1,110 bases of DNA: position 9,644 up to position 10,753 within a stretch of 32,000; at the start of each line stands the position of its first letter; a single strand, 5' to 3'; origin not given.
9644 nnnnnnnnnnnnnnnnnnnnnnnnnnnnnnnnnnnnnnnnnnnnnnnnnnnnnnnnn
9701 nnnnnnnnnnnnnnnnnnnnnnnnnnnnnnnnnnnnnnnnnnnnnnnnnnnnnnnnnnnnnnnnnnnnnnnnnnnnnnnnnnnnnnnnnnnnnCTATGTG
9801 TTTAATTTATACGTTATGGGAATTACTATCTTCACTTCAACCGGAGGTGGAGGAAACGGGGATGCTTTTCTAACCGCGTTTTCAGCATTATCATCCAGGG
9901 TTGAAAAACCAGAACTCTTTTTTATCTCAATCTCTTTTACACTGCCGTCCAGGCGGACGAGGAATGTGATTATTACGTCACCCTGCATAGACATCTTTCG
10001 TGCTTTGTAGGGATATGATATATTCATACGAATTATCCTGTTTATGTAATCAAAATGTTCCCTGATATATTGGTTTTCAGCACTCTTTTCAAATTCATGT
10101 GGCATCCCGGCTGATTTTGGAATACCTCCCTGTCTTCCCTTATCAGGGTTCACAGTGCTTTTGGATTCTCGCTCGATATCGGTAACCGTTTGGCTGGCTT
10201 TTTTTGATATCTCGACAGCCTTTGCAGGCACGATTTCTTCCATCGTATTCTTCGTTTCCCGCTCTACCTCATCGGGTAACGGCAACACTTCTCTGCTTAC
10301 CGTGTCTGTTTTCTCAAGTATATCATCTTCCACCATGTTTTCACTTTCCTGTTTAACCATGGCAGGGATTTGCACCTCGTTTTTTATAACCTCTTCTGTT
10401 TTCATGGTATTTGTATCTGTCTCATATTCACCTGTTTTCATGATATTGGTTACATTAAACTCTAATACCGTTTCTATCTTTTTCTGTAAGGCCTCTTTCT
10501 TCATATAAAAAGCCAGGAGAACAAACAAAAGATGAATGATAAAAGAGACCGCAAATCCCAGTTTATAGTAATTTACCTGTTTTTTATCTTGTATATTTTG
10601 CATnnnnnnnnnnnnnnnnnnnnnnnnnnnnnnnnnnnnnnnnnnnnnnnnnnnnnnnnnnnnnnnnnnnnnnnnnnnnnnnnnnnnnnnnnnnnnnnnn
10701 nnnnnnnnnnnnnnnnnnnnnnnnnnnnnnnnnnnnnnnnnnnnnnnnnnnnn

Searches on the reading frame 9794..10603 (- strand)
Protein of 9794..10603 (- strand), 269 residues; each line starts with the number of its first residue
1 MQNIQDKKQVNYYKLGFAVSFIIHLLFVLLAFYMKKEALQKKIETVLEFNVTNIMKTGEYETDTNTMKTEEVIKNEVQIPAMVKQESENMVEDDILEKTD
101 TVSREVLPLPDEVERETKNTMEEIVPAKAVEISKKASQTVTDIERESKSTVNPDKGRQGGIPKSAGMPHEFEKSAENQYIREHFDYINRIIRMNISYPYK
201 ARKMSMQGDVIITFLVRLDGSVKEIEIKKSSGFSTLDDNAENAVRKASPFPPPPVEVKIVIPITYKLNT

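Call 8: search_protein_families(library=pfam, proteins=[window:9794-10603:-], max_evalue=0.001)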
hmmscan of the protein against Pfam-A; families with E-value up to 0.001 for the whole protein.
window:9794-10603:- (269 aa): 2 families
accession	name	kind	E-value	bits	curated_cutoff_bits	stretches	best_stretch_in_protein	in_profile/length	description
PF03544.19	TonB_C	-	2.3e-19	70.1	24.6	1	194-267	2-79/79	Gram-negative bacterial TonB protein C-terminal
PF13103.11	TonB_2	-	5.5e-11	42.9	22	1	182-256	3-76/85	TonB C terminal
